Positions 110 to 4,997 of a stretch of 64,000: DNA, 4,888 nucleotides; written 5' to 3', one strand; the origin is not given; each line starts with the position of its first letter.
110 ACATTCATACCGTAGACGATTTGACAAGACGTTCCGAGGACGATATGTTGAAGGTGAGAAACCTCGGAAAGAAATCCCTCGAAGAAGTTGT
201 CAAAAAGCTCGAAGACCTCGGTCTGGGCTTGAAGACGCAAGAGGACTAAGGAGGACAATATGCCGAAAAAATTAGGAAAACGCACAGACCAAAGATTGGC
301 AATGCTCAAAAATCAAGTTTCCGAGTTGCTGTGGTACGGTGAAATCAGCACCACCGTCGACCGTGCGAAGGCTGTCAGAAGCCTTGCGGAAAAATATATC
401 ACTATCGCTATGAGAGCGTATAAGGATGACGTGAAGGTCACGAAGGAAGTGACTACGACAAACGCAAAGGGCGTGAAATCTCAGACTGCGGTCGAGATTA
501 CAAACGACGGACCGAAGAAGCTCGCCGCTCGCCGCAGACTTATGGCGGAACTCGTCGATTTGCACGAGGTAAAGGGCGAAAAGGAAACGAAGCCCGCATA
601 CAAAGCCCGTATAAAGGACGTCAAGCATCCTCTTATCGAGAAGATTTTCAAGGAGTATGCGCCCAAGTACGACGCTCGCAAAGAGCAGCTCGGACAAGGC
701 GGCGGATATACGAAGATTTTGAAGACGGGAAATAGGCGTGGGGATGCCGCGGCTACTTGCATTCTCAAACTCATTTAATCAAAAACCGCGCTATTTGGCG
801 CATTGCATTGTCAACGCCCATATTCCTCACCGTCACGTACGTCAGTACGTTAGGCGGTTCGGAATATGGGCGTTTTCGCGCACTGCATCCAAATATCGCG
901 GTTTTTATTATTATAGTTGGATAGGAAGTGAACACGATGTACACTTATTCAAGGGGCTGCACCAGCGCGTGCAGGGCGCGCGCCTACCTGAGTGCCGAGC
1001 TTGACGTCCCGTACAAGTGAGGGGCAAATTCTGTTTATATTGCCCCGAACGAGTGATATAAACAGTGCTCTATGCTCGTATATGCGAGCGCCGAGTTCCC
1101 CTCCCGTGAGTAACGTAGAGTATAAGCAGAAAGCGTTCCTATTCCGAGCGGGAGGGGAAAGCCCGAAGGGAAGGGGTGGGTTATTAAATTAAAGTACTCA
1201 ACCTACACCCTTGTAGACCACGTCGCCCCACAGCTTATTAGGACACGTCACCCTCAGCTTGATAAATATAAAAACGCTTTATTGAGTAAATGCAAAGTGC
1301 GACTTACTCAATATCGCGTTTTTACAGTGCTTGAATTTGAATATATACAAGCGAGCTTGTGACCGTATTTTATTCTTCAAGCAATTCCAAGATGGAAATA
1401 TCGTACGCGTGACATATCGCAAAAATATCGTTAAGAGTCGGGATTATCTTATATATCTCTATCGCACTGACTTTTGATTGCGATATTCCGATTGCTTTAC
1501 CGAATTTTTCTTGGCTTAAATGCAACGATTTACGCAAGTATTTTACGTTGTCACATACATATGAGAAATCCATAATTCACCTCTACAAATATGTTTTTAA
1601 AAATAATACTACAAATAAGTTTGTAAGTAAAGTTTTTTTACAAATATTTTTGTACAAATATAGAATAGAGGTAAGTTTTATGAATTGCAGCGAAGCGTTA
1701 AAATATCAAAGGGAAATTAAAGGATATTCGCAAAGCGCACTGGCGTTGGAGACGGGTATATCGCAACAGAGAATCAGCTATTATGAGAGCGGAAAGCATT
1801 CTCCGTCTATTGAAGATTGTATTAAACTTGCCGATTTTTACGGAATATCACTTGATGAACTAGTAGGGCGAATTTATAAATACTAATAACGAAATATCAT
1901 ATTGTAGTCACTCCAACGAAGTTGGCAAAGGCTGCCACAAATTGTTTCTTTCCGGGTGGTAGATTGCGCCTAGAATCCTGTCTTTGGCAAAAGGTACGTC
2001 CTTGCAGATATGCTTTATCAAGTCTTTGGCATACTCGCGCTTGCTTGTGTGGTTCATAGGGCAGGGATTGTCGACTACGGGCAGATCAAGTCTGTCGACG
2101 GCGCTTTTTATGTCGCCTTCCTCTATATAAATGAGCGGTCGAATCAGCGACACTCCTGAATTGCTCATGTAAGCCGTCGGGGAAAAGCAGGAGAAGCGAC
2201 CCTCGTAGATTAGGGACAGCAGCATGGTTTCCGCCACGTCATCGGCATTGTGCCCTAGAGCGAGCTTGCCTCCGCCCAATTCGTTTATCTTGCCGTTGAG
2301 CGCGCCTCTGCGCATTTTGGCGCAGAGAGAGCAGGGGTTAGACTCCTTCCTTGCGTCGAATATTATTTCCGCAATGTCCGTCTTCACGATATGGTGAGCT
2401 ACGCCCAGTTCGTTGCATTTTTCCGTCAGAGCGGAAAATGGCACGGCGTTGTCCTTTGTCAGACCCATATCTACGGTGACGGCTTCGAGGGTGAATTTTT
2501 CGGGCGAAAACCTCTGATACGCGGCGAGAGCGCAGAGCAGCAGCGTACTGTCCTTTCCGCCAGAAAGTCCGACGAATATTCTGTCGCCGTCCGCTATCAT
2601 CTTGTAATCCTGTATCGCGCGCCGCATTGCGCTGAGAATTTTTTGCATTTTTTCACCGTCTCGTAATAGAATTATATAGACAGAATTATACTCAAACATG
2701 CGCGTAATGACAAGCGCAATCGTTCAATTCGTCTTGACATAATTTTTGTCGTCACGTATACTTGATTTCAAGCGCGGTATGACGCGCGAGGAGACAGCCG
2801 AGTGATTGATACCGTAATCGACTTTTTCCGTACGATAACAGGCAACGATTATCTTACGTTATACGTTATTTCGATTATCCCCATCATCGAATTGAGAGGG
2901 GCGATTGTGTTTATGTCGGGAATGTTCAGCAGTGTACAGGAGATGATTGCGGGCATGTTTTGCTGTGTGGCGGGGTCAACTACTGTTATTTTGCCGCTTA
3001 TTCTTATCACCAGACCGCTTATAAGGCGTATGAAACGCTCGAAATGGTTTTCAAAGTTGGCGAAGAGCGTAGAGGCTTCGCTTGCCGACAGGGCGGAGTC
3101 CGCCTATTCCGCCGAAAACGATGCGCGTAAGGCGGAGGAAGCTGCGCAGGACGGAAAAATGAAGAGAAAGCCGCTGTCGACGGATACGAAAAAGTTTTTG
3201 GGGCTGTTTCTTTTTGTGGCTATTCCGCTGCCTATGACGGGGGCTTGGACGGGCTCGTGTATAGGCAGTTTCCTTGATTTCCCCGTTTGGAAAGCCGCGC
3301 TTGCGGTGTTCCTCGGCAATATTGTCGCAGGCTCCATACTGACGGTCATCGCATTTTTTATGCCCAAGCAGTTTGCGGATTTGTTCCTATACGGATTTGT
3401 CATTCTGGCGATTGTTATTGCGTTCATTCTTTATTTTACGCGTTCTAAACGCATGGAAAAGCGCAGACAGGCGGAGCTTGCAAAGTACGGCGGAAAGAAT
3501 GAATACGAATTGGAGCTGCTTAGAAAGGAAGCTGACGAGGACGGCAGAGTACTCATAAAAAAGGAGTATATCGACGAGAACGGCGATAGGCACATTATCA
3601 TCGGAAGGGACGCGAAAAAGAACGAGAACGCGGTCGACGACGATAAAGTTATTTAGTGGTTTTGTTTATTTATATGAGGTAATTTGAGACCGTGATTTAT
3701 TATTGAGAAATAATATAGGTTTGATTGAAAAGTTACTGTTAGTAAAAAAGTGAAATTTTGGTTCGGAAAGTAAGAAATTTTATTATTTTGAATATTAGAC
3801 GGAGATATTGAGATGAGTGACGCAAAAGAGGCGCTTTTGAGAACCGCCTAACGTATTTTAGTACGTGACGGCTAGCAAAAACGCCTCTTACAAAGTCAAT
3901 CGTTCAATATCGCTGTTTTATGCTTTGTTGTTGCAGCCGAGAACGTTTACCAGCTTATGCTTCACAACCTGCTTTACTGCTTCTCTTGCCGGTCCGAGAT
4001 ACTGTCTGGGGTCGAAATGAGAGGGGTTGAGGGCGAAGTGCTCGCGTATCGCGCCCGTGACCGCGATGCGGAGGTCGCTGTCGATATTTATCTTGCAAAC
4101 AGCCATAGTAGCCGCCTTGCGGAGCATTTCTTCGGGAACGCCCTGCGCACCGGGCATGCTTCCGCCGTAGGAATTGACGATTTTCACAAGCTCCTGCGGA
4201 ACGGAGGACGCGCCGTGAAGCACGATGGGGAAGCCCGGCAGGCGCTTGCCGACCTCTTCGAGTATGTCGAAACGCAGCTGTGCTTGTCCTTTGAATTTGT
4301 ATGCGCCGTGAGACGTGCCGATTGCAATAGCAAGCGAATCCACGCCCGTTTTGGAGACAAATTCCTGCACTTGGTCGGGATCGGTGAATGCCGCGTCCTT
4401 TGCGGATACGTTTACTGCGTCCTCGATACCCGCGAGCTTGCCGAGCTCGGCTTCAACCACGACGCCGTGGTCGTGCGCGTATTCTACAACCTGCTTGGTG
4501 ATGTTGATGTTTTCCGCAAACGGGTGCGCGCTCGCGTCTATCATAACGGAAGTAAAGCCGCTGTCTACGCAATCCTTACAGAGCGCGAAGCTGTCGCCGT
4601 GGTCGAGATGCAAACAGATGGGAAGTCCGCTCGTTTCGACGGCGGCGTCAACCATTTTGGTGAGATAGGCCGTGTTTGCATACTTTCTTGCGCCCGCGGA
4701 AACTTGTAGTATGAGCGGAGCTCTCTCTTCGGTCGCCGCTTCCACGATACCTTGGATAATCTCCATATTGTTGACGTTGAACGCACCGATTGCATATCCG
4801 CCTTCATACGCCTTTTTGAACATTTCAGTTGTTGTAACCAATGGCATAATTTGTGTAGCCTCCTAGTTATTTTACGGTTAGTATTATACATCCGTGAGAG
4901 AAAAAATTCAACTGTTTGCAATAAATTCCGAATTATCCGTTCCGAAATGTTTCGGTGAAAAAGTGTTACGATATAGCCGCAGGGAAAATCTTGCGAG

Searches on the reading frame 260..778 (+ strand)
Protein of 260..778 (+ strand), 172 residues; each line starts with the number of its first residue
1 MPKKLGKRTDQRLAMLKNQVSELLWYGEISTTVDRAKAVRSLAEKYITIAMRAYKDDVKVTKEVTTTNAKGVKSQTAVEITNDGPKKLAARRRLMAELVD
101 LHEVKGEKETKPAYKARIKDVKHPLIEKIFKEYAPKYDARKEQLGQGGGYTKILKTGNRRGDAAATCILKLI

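Call 10: search_protein_families(library=pfam, proteins=[window:260-778:+], max_evalue=0.001)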
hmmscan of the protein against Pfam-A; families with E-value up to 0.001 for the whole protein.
window:260-778:+ (172 aa): 1 family
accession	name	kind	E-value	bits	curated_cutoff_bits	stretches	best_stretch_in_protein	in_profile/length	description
PF01196.24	Ribosomal_L17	-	6.5e-22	78.7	27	1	15-172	1-97/97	Ribosomal protein L17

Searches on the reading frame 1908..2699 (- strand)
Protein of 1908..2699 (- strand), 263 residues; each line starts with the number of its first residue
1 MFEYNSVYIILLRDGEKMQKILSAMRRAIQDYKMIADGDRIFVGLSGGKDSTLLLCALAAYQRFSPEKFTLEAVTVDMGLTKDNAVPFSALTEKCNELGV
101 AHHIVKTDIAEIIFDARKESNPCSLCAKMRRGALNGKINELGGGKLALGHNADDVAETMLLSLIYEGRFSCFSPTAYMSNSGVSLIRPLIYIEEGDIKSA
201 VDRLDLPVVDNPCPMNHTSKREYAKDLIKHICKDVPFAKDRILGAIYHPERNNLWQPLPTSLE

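Call 10: search_protein_families(library=pfam, proteins=[window:1908-2699:-], max_evalue=0.001)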
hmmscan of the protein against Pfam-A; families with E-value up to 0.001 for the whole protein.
window:1908-2699:- (263 aa): 1 family
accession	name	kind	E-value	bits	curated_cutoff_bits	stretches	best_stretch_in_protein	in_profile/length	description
PF01171.26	ATP_bind_3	-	6.8e-17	62.2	27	1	41-211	2-166/182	PP-loop family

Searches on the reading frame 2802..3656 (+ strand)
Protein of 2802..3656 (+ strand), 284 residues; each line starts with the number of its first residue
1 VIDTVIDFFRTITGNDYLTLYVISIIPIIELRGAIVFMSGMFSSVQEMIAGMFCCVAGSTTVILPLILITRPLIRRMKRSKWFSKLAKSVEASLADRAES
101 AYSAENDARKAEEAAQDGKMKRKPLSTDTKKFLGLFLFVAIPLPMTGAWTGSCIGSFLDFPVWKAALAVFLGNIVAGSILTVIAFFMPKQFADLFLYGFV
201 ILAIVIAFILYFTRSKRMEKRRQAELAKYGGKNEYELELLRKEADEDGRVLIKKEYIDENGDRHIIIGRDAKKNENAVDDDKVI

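Call 10: search_protein_families(library=pfam, proteins=[window:2802-3656:+], max_evalue=0.001)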
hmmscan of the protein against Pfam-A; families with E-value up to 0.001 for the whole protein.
window:2802-3656:+ (284 aa): 1 family
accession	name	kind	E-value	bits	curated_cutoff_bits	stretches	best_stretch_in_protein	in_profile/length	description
PF06695.16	Sm_multidrug_ex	-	4.6e-25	89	30.7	1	30-179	1-121/121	Putative small multi-drug export protein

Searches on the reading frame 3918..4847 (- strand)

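Call 10: search_protein_families(library=pfam, proteins=[window:3918-4847:-], max_evalue=0.001)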
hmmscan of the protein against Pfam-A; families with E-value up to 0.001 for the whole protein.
window:3918-4847:- (309 aa): 1 family
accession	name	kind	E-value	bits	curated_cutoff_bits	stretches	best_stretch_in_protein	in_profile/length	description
PF01116.26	F_bP_aldolase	-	5e-106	354.7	25.5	1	4-308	1-277/277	Fructose-bisphosphate aldolase class-II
